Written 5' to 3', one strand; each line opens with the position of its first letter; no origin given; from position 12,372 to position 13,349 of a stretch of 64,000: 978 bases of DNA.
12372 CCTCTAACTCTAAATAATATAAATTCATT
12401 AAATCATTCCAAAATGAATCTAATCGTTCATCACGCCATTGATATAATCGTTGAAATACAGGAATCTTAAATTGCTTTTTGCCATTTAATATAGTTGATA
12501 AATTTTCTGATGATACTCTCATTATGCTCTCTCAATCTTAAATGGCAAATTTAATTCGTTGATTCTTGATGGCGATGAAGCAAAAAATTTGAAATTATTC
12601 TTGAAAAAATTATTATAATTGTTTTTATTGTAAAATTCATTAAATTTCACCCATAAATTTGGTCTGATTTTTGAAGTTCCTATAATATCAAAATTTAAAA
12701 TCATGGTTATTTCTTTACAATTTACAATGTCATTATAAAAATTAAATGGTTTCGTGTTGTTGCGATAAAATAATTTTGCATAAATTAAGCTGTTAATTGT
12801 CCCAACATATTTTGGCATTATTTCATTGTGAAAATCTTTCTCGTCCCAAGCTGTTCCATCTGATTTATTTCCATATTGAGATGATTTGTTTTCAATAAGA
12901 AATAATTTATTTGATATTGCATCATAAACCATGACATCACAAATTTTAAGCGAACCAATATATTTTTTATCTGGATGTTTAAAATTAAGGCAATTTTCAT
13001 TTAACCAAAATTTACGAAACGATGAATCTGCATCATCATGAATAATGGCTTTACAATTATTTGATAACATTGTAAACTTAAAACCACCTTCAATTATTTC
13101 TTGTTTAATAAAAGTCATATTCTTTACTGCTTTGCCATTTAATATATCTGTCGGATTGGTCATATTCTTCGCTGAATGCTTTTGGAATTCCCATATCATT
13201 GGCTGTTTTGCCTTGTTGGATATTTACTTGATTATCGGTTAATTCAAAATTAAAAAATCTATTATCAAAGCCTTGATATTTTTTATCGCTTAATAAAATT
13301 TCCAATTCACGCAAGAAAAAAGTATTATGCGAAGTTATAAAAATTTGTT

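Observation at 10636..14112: Compact AT-rich three-gene cassette (ABC-type ATPase + candidate PD-(D/E)xK nuclease + DUF262/ParB-like protein): candidate undescribed defence system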

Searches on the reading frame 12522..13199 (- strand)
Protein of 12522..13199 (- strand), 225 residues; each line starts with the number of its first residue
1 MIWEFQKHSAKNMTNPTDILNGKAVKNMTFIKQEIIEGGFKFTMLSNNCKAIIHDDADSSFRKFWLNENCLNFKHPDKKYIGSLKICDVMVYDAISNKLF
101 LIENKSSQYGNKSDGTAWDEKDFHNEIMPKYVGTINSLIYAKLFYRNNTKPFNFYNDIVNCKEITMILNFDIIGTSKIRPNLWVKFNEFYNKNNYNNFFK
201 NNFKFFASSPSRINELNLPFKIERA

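Call 3: search_protein_families(library=pfam, proteins=[window:12522-13199:-], max_evalue=1)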
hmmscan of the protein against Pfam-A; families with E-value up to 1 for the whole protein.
window:12522-13199:- (225 aa): 0 families

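Call 4: search_protein_families(library=padloc, proteins=[window:12522-13199:-], max_evalue=1)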
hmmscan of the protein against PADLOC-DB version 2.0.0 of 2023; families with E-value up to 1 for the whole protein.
window:12522-13199:- (225 aa): 0 families

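Call 5: search_protein_families(library=ncbifam, proteins=[window:12522-13199:-], max_evalue=1)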
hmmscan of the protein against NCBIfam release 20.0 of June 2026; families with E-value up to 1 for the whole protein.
window:12522-13199:- (225 aa): 0 families

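Call 6: search_protein_families(library=phrogs, proteins=[window:12522-13199:-], max_evalue=1)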
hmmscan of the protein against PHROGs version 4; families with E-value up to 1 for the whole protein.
window:12522-13199:- (225 aa): 0 families

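Call 8: search_solved_structures(query=window:12522-13199:-, max_evalue=10)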
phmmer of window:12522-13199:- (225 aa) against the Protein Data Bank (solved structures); distinct sequences matched with E-value up to 10: 0.

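Call 12: find_homologous_proteins(query=window:12522-13199:-, max_evalue=0.01)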
Query window:12522-13199:- (225 aa): 1 proteins with E <= 0.01 among 76 candidates.
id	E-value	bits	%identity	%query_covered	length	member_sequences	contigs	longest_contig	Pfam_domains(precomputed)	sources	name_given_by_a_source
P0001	4.7e-139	479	100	95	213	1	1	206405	-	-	-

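Call 22: predict_structure(protein=window:12522-13163:-)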
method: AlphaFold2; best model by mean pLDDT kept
length: 213 residues; sequences in the alignment: 1
mean_pLDDT: 34.5   pTM: 0.22
mean pLDDT of the five models: 34.5, 32.9, 29.2, 28.8, 28.5
residues with pLDDT >= 90: 0; 70-90: 0; 50-70: 8; < 50: 205
segments of 3 or more residues with pLDDT < 50: 1-99, 111-213
pLDDT, mean of each block of 10 residues (from residue 1): 32 31 31 32 29 37 41 38 36 41 51 40 28 26 28 34 33 37 40 30 33 28
secondary structure, 60 per line:
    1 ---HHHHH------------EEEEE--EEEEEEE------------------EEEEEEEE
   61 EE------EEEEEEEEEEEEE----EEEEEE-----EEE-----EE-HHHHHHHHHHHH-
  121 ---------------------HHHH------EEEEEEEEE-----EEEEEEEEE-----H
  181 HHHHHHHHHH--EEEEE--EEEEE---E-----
elements in order: H4-8 E21-25 E28-34 E53-62 E69-81 E86-91 E97-99 H108-119 H142-145 E152-160 E166-174 H180-190 E193-197 E200-204

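Call 23: search_protein_representatives(protein=window:12522-13199:-)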
Query: 225 residues. Proteins with E-value up to 0.001 (for the whole library): 2; up to 1e-10: 1; up to 1e-30: 1. The best 2 are listed.
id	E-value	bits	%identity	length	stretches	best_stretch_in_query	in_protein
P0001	1.5e-139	479.2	100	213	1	13-225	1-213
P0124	7.1e-05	38.7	36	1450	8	171-216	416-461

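Call 84: search_solved_structures(query=A4, max_evalue=10, show_alignments=3)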
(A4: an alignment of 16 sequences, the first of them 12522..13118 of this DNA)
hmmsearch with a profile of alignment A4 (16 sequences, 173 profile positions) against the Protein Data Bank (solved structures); distinct sequences matched with E-value up to 10: 1.
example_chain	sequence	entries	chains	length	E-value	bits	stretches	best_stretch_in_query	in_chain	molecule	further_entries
9i3u_B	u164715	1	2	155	0.93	12.8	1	82-148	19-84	Anterior gradient protein 2 homolog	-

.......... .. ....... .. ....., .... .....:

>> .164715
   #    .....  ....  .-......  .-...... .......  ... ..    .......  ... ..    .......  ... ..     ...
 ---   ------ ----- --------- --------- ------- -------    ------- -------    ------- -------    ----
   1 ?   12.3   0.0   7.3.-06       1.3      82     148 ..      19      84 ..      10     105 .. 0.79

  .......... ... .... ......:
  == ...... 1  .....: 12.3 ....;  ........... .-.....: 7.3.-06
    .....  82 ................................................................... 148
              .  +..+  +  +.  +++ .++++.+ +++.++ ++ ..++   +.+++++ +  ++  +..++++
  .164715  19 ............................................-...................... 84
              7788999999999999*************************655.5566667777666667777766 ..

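Call 85: search_protein_families(library=pfam, alignment_id=A4, max_evalue=1)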
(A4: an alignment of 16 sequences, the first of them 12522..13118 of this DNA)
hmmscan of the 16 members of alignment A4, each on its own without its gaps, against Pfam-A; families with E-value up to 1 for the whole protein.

A. member 1, window:12522-13118:- (198 aa): 0 families

B. families by the number of members that match (of 16 scanned): 16 families
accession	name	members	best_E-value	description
PF20366.3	DUF6661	8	0.0012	Family of unknown function (DUF6661)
PF08378.17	NERD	3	0.058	Nuclease-related domain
PF12593.13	McyA_C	2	0.0099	Microcystin synthetase C terminal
PF24626.1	SH3_Tf2-1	2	0.081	Tf2-1-like, SH3 domain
PF18154.6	pPIWI_RE_REase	1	0.0032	REase associating with pPIWI_RE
PF03008.20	DUF234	1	0.014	Archaea bacterial proteins of unknown function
PF17412.7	VraX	1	0.025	Family of unknown function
PF01043.26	SecA_PP_bind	1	0.026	SecA preprotein cross-linking domain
PF08722.17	Tn7_TnsA-like_N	1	0.036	TnsA-like endonuclease N terminal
PF00558.24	Vpu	1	0.038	Vpu protein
PF10547.14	P22_AR_N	1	0.1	P22_AR N-terminal domain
PF18933.6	PsbP_2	1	0.1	PsbP-like protein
PF09297.16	Zn_ribbon_NUD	1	0.15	NADH pyrophosphatase zinc ribbon domain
PF23799.1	DUF7175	1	0.16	Domain of unknown function (DUF7175)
PF19678.4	DUF6180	1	0.17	Family of unknown function (DUF6180)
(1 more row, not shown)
